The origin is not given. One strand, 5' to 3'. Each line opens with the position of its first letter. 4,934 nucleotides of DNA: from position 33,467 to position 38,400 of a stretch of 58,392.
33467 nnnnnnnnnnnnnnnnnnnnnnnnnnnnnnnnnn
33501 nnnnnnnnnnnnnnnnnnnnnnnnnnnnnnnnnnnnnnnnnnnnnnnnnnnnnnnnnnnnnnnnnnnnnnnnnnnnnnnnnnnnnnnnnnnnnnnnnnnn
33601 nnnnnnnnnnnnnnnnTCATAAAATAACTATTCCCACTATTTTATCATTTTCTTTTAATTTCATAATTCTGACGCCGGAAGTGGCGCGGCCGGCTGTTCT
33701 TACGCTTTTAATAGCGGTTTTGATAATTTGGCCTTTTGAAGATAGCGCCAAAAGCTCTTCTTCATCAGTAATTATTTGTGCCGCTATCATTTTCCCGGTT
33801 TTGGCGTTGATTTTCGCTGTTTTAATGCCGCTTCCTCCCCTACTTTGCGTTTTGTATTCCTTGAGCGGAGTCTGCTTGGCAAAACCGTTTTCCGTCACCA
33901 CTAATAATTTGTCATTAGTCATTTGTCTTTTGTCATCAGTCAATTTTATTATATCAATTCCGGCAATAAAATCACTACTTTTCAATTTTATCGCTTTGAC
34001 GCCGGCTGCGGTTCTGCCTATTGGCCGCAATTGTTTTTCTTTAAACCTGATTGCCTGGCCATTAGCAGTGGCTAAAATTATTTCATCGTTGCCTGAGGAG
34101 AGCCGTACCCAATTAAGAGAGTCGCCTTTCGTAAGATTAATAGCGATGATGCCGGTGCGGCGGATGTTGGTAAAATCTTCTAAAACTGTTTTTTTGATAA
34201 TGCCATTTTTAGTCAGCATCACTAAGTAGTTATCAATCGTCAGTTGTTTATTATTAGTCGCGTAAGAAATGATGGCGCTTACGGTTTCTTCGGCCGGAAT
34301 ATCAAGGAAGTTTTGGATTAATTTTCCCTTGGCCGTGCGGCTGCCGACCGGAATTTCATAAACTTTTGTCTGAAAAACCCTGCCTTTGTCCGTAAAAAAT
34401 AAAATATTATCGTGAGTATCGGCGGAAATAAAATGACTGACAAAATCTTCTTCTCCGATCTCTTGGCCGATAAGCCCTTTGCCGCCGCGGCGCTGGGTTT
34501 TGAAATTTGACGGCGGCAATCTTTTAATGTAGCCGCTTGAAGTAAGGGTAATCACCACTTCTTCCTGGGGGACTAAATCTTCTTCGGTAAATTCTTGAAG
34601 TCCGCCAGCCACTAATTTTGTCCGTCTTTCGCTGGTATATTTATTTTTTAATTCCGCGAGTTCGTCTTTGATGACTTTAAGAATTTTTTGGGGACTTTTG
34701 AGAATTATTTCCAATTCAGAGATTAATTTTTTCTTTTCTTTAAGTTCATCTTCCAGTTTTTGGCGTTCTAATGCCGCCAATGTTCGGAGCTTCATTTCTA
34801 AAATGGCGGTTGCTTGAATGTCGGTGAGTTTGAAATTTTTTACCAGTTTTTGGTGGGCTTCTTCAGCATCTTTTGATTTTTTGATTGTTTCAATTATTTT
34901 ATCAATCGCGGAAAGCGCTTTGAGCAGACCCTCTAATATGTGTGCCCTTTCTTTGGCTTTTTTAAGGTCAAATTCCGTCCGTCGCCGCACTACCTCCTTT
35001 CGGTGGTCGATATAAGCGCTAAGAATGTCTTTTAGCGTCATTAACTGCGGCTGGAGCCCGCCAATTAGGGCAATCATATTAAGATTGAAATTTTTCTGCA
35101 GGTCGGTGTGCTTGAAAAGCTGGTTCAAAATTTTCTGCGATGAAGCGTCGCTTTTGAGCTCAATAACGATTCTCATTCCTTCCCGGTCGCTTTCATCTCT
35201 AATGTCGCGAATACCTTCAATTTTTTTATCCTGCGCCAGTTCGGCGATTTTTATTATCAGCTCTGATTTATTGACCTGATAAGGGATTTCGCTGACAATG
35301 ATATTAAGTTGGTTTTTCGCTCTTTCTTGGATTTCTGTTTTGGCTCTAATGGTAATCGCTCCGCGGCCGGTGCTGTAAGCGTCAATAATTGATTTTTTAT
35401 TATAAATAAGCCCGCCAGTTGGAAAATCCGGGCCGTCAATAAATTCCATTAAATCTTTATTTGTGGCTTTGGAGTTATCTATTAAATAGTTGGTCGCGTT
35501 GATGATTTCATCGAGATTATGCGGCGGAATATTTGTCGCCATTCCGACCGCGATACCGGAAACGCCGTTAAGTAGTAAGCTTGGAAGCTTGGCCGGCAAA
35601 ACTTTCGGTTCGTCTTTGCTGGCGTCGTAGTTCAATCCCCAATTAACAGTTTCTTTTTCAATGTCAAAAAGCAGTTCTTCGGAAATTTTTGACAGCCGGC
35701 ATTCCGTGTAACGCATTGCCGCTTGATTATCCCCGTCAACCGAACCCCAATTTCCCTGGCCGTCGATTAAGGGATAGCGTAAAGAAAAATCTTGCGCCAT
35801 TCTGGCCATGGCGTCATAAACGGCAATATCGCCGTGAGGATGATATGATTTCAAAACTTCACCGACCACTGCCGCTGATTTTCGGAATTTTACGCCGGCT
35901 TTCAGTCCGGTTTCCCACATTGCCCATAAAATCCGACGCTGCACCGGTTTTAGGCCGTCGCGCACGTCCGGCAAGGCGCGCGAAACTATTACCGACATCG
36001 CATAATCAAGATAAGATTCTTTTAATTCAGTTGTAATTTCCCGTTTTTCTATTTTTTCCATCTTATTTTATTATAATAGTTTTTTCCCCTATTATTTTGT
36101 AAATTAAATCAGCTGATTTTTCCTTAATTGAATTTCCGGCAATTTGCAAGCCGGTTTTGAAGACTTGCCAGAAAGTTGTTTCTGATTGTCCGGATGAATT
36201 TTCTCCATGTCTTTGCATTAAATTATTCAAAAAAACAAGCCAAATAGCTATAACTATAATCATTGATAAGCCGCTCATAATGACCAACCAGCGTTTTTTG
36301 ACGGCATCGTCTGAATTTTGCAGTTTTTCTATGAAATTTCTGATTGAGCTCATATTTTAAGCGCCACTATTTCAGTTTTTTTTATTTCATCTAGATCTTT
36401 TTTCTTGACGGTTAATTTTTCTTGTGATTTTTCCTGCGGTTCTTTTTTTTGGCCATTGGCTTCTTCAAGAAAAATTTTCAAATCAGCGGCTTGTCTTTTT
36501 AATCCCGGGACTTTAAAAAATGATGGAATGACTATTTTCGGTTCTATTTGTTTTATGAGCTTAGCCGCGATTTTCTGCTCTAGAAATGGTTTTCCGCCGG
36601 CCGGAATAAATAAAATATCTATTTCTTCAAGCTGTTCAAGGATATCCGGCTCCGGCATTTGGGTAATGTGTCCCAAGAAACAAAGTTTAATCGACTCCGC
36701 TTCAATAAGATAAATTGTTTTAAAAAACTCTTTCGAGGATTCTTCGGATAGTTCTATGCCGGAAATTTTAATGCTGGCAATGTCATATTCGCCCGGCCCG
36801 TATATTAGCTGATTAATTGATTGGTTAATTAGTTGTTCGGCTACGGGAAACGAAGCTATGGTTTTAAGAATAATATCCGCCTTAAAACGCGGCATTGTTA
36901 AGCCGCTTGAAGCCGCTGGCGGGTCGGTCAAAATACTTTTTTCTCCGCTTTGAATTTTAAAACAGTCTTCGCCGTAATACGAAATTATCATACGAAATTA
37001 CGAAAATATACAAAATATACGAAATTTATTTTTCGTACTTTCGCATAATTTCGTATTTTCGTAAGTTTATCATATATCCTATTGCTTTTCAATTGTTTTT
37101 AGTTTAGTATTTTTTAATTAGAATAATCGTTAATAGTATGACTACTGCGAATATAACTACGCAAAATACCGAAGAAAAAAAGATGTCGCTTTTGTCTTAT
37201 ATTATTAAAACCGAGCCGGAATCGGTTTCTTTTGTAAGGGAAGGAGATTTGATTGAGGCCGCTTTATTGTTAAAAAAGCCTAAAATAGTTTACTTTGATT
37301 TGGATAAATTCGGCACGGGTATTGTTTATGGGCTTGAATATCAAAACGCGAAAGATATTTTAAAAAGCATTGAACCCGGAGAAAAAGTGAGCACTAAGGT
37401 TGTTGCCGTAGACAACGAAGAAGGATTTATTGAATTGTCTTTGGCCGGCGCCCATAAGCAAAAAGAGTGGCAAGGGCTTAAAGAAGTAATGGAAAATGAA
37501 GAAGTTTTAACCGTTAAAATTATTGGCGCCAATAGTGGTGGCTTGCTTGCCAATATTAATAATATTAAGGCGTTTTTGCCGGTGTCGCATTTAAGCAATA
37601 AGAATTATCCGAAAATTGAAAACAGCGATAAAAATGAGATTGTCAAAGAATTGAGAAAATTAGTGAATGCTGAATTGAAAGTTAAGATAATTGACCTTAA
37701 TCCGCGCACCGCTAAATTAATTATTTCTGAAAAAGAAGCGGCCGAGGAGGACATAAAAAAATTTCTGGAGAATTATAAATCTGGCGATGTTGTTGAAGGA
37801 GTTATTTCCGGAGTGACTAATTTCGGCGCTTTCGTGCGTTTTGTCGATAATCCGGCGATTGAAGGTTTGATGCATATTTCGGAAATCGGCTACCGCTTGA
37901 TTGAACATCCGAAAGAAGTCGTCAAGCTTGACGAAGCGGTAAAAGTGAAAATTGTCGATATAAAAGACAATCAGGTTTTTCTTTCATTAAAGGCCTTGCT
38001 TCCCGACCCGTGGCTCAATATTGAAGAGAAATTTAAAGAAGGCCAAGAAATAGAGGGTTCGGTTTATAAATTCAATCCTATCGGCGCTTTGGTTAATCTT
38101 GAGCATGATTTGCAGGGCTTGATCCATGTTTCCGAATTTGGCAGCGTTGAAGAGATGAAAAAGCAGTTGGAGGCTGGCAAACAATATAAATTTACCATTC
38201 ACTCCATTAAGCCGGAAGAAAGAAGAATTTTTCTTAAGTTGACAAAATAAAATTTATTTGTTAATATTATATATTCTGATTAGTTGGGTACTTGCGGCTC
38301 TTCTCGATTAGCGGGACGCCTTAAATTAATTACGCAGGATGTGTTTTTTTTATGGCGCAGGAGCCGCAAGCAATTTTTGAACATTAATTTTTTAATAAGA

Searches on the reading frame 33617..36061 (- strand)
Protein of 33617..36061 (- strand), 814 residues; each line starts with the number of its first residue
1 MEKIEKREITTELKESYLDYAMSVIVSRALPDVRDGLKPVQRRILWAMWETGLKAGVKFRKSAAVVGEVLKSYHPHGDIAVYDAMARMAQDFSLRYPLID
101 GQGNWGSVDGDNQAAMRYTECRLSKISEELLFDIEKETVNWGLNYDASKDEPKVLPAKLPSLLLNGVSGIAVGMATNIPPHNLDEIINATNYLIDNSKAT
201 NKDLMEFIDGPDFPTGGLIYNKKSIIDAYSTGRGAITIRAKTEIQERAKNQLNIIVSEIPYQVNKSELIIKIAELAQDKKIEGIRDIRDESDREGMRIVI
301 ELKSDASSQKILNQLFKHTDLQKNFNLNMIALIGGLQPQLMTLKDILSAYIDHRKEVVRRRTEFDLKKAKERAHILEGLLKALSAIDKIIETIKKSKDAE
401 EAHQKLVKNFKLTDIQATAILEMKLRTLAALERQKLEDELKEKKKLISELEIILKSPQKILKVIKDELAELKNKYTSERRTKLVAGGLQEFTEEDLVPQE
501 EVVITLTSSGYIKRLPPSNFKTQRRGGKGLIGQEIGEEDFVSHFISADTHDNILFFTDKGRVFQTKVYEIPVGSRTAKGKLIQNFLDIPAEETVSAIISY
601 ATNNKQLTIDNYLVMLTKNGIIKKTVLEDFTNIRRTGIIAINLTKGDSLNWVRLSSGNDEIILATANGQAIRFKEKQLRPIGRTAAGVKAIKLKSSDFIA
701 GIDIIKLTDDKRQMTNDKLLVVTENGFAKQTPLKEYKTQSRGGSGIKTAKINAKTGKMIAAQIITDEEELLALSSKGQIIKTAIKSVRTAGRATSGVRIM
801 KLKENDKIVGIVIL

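Call 31: search_protein_families(library=pfam, proteins=[window:33617-36061:-], max_evalue=0.001)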
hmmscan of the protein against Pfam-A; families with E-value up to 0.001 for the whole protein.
window:33617-36061:- (814 aa): 2 families
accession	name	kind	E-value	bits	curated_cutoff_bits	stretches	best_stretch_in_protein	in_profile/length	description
PF00521.26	DNA_topoisoIV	-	1.1e-165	552.2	31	1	28-468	1-431/432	DNA gyrase/topoisomerase IV, subunit A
PF03989.18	DNA_gyraseA_C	-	1.6e-71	236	27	6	768-813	1-46/48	DNA gyrase C-terminal domain, beta-propeller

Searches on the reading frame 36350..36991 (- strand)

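Call 31: search_protein_families(library=pfam, proteins=[window:36350-36991:-], max_evalue=0.001)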
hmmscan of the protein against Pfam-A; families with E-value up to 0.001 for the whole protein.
window:36350-36991:- (213 aa): 1 family
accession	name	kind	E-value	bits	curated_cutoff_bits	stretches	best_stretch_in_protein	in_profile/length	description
PF13483.12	Lactamase_B_3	-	8.9e-26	91.2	24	1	3-156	2-158/160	Beta-lactamase superfamily domain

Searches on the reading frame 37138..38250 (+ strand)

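Call 12: search_protein_families(library=pfam, proteins=[window:37138-38250:+], max_evalue=0.01)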
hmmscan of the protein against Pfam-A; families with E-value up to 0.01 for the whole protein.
window:37138-38250:+ (370 aa): 3 families
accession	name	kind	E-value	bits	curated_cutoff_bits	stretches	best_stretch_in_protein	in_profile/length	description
PF00575.29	S1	-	4.8e-33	113.8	22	3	214-283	3-72/74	S1 RNA binding domain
PF23459.1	S1_RRP5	-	5.3e-11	43.3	27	1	300-359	2-63/72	RRP5 S1 domain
PF21543.3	CvfB_2nd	-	0.0015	18.9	27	0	301-333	13-46/76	Virulence regulatory factor CvfB, second domain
